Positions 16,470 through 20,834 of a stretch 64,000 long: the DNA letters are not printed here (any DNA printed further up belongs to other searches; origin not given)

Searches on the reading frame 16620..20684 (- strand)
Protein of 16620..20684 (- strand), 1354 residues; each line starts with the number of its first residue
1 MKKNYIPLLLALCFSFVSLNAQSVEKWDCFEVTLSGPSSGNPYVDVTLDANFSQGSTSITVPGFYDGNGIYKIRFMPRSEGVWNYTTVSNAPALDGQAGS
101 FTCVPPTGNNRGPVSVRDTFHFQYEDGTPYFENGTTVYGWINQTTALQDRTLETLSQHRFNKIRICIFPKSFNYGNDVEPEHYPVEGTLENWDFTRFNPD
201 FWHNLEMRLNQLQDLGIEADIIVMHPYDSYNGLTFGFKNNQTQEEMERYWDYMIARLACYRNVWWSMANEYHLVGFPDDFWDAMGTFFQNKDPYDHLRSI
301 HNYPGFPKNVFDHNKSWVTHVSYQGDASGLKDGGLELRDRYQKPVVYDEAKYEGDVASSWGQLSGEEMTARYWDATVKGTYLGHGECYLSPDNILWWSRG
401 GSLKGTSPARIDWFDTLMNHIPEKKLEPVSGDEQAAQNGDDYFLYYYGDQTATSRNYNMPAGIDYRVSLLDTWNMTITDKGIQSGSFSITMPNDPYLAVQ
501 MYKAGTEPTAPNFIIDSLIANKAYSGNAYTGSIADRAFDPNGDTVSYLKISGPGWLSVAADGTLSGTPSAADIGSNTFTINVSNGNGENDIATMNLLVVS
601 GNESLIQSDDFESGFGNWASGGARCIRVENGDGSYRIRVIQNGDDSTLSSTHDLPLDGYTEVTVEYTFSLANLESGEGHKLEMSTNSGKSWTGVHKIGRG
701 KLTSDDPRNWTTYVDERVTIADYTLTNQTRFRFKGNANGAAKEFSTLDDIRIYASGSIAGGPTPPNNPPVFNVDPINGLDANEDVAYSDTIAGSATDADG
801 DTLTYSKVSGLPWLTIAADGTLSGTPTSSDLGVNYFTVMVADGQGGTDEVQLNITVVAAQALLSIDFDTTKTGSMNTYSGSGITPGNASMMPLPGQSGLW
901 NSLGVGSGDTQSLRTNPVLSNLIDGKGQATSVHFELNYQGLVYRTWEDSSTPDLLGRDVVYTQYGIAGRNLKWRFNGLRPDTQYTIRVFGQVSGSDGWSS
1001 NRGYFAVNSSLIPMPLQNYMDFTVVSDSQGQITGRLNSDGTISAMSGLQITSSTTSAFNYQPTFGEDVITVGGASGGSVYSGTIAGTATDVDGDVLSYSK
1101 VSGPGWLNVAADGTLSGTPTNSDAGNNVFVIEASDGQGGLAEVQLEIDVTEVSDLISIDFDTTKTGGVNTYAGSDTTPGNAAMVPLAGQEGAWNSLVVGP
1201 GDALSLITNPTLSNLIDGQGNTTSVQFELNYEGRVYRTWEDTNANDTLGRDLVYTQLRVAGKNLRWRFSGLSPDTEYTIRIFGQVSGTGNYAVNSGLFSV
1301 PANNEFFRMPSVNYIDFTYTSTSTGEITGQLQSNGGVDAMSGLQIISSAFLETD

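Call 9: search_protein_families(library=pfam, proteins=[window:16620-20684:-], max_evalue=0.001)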
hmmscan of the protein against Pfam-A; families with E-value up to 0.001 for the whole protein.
window:16620-20684:- (1354 aa): 10 families
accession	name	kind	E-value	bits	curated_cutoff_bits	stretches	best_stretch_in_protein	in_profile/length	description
PF16586.11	DUF5060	-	1.6e-24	86.3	27.2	1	24-90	2-70/70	Domain of unknown function (DUF5060)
PF05345.18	He_PIG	-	2.9e-23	82.6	24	3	775-856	7-95/96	Putative Ig domain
PF17963.7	Big_9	-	3.7e-22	79.5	23.6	3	766-855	1-89/89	Bacterial Ig domain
PF18310.7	DUF5605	-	8.4e-21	74.2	25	1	432-501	2-72/73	Domain of unknown function (DUF5605)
PF17892.7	Cadherin_5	-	5.4e-17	61.9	26.5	3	780-856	15-97/98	Cadherin-like domain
PF13204.13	Apiosidase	-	1.2e-14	55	26.5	1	121-383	6-273/320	Apiosidase-like, catalytic domain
PF00041.27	fn3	-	9e-06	26.3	25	0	972-997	50-75/84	Fibronectin type III domain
PF17803.7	Cadherin_4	-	9.1e-05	23.3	25.1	0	1056-1115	8-69/71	Bacterial cadherin-like domain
PF00150.24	Cellulase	-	9.3e-05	22.5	23.5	1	136-277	16-136/272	Cellulase (glycosyl hydrolase family 5)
PF16656.11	Pur_ac_phosph_N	-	0.00012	23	30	0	943-1000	32-87/93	Purple acid Phosphatase, N-terminal domain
